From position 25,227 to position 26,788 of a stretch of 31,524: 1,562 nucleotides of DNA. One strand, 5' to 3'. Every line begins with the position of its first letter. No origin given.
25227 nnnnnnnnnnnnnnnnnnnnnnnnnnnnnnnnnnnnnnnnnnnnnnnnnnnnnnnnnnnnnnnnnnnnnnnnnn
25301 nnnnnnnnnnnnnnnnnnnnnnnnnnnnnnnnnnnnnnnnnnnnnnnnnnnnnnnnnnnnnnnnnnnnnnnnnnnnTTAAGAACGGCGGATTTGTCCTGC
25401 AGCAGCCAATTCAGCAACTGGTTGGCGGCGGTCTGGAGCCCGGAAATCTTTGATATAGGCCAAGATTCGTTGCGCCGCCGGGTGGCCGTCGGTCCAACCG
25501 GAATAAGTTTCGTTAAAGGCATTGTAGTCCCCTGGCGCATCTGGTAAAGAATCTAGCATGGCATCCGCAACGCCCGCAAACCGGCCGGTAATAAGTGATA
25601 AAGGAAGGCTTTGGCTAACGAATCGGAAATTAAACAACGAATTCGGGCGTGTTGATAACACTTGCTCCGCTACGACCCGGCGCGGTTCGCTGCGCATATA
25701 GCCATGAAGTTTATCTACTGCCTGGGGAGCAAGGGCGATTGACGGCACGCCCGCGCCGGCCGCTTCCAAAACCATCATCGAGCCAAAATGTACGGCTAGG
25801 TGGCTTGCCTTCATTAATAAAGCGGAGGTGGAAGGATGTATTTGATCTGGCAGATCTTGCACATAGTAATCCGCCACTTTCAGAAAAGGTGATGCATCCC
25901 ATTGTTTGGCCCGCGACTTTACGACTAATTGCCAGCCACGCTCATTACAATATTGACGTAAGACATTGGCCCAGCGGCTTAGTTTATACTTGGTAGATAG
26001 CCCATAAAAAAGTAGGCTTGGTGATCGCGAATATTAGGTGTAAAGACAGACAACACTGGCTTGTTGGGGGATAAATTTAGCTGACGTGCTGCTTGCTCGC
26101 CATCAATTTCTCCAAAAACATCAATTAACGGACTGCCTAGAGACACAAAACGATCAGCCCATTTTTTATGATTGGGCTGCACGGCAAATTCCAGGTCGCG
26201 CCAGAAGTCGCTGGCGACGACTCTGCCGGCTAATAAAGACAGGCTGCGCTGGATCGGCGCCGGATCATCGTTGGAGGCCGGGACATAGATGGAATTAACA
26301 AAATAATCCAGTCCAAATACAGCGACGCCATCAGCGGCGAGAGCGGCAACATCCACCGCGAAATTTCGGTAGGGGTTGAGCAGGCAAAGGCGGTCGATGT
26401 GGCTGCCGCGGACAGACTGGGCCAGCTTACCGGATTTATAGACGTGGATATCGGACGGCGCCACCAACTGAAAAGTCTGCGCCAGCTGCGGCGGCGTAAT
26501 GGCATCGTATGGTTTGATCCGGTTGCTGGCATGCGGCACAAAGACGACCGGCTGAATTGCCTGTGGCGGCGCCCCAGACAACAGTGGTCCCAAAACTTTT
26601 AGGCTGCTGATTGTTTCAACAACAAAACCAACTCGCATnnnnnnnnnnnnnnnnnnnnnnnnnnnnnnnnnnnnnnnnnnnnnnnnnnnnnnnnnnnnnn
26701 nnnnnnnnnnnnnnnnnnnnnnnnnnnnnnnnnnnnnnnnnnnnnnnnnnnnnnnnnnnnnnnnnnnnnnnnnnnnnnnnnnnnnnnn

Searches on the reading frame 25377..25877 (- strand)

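Call 4: search_protein_families(library=pfam, proteins=[window:25377-25877:-], max_evalue=0.1)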
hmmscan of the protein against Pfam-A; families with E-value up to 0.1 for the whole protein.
window:25377-25877:- (166 aa): 0 families

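Call 6: search_protein_families(library=ncbifam, proteins=[window:25377-25877:-], max_evalue=1)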
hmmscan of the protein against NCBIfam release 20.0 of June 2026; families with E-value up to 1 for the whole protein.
window:25377-25877:- (166 aa): 2 families
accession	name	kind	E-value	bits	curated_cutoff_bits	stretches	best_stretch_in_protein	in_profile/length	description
NF041256.1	GntI_guanitoxin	equivalog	0.077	12.3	357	1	23-109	117-209/282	guanitoxin biosynthesis pre-guanitoxin N-oxide kinase GntI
NF008552.0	PRK11479.1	equivalog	0.2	10.7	279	1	23-54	90-120/274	YaeF family permuted papain-like enzyme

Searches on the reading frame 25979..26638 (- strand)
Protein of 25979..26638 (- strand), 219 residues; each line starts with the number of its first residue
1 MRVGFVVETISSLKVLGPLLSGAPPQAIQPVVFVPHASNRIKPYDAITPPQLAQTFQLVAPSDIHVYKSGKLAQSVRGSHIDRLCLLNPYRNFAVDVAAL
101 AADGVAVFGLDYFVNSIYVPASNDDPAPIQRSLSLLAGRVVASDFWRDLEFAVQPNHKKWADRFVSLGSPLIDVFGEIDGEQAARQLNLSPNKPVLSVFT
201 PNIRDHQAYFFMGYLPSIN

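Call 4: search_protein_families(library=pfam, proteins=[window:25979-26638:-], max_evalue=0.1)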
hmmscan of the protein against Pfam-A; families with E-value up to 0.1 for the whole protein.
window:25979-26638:- (219 aa): 1 family
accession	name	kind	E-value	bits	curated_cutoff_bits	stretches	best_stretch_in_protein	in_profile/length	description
PF01019.26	G_glu_transpept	-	0.042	13.1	27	1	32-76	143-186/512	Gamma-glutamyltranspeptidase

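Call 6: search_protein_families(library=ncbifam, proteins=[window:25979-26638:-], max_evalue=1)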
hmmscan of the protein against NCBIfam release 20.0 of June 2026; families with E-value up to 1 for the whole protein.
window:25979-26638:- (219 aa): 0 families
